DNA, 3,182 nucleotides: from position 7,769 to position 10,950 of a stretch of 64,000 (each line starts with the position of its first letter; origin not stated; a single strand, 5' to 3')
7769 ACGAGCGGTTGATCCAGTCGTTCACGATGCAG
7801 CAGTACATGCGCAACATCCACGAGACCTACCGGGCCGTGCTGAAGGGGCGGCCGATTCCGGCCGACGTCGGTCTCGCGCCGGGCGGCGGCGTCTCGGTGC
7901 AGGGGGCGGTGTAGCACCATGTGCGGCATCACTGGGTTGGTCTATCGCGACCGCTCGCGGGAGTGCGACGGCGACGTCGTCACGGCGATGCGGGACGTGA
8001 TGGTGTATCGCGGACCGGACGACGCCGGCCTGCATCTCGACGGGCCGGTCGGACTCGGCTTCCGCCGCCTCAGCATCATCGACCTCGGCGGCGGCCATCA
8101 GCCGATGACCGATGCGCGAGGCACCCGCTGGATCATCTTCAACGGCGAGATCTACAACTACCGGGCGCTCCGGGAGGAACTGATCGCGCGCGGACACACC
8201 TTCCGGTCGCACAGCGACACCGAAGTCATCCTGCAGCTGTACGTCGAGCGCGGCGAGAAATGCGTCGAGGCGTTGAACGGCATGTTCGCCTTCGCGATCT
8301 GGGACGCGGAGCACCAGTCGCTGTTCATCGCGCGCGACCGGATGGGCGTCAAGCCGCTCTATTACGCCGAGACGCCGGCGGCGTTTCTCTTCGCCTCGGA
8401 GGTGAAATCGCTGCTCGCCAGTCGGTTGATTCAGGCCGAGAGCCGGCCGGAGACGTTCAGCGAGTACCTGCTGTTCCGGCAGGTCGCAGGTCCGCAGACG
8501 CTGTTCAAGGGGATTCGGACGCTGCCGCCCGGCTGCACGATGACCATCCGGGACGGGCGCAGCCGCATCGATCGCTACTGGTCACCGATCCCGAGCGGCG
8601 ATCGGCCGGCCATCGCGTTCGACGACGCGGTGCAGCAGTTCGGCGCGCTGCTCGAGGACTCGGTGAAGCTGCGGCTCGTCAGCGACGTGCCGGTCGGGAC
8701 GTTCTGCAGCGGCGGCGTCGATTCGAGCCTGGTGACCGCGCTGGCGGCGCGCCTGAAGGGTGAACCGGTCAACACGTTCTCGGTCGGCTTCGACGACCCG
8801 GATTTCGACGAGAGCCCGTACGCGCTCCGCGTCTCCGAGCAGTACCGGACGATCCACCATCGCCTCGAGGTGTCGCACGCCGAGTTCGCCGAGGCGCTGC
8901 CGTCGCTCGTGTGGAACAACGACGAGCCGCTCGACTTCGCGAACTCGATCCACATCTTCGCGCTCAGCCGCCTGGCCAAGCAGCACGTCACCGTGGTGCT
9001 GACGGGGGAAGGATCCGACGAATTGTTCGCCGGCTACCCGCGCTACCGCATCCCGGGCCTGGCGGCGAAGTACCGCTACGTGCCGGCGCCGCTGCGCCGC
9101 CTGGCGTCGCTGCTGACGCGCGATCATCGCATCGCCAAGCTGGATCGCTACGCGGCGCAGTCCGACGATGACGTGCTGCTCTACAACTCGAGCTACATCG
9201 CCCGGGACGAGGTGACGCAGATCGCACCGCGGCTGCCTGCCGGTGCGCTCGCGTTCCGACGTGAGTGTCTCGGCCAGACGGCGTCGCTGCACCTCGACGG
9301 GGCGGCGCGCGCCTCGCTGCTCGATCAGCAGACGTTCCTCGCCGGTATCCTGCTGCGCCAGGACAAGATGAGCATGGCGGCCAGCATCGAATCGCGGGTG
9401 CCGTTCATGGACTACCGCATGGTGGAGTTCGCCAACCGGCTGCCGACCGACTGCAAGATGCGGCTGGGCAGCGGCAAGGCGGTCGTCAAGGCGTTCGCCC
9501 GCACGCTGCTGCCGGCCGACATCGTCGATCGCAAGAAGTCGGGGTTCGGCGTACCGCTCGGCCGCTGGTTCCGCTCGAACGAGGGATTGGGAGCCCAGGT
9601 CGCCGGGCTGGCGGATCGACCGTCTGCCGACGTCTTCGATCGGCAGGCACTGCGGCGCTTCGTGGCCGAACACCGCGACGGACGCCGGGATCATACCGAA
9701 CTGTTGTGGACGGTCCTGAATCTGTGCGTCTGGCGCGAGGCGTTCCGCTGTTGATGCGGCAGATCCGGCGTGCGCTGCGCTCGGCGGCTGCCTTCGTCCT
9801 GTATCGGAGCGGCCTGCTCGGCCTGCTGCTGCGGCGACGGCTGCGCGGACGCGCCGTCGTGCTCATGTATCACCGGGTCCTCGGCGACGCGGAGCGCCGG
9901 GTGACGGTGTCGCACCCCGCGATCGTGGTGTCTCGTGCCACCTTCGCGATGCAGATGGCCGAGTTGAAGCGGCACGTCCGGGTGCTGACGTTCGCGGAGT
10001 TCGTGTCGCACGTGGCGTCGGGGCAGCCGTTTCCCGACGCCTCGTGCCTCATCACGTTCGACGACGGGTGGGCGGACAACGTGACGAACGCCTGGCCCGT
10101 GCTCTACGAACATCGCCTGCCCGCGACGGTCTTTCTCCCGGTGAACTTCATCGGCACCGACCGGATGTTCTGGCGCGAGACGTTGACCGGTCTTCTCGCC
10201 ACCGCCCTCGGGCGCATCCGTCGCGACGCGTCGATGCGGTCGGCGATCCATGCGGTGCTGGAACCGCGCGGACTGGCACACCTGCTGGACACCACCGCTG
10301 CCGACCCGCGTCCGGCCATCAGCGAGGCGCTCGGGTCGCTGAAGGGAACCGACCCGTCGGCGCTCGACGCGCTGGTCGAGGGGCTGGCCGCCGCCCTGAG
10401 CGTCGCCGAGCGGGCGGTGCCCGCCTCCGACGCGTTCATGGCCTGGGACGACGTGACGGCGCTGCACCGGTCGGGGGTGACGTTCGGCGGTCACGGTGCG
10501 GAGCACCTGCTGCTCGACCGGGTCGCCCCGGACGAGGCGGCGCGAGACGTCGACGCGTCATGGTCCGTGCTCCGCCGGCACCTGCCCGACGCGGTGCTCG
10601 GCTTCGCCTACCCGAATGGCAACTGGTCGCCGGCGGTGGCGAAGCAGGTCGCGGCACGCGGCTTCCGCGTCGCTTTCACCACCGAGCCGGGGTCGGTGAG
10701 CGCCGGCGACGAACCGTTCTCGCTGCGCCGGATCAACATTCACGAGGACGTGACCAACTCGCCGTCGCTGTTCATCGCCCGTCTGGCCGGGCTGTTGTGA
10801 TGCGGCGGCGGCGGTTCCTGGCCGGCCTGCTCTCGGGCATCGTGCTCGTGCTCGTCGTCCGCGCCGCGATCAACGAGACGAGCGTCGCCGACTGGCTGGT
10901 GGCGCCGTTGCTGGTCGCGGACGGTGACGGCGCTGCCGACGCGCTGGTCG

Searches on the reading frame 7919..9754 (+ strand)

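Call 15: search_protein_families(library=ncbifam, proteins=[window:7919-9754:+])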
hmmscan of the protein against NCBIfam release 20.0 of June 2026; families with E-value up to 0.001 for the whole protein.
window:7919-9754:+ (611 aa): 9 families
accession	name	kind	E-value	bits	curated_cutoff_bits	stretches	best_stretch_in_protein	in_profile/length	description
TIGR03108.1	eps_aminotran_1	hypoth_equivalog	1.3e-152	509.7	816.9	2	1-394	1-396/628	XrtA/PEP-CTERM system amidotransferase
TIGR01536.1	asn_synth_AEB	equivalog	3.9e-150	501.3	267.1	1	2-543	1-517/517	asparagine synthase (glutamine-hydrolyzing)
TIGR03104.1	trio_amidotrans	equivalog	8.6e-124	413.9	570.1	1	1-554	1-532/589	N-acetylglutaminylglutamine amidotransferase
NF006949.0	PRK09431.1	equivalog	1.1e-95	321.3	499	3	1-167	1-167/554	asparagine synthase B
NF033535.1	lass_lactam_cya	exception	3.2e-77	260.6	525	2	1-369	1-375/668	lasso peptide isopeptide bond-forming cyclase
NF033561.1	macrolact_Ik_Al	subfamily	1.8e-26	92.9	300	1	125-542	83-491/561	albusnodin/ikarugamycin family macrolactam cyclase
NF001484.0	PRK00331.1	subfamily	1.6e-13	49.9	381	1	62-167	87-200/601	isomerizing glutamine--fructose-6-phosphate transaminase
TIGR01135.1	glmS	equivalog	1.2e-12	47.2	418.05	1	62-167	86-199/607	glutamine--fructose-6-phosphate transaminase (isomerizing)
TIGR01134.1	purF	equivalog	5.6e-10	39.2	350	1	60-165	84-199/432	amidophosphoribosyltransferase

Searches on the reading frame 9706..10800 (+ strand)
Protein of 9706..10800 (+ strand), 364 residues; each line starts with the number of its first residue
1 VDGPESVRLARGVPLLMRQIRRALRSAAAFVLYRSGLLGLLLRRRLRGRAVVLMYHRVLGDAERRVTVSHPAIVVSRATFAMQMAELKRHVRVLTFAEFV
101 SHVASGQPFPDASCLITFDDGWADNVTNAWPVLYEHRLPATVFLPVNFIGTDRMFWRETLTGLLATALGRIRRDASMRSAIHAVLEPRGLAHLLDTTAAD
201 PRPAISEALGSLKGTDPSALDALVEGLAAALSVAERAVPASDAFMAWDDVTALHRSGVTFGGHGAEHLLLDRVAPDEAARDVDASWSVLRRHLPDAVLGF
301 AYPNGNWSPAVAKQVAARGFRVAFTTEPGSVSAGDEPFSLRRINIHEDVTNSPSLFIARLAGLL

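Call 19: search_protein_families(library=ncbifam, proteins=[window:9706-10800:+], max_evalue=1e-10)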
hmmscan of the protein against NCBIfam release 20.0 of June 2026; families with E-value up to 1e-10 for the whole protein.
window:9706-10800:+ (364 aa): 2 families
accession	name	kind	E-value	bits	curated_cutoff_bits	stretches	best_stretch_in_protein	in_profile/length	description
TIGR03933.1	PIA_icaB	equivalog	8.8e-14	51.6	248.35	0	74-154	34-114/245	intercellular adhesin biosynthesis polysaccharide N-deacetylase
TIGR03938.2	deacetyl_PgaB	equivalog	3.8e-12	45.3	321.9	0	50-151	3-103/621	poly-beta-1,6-N-acetyl-D-glucosamine N-deacetylase PgaB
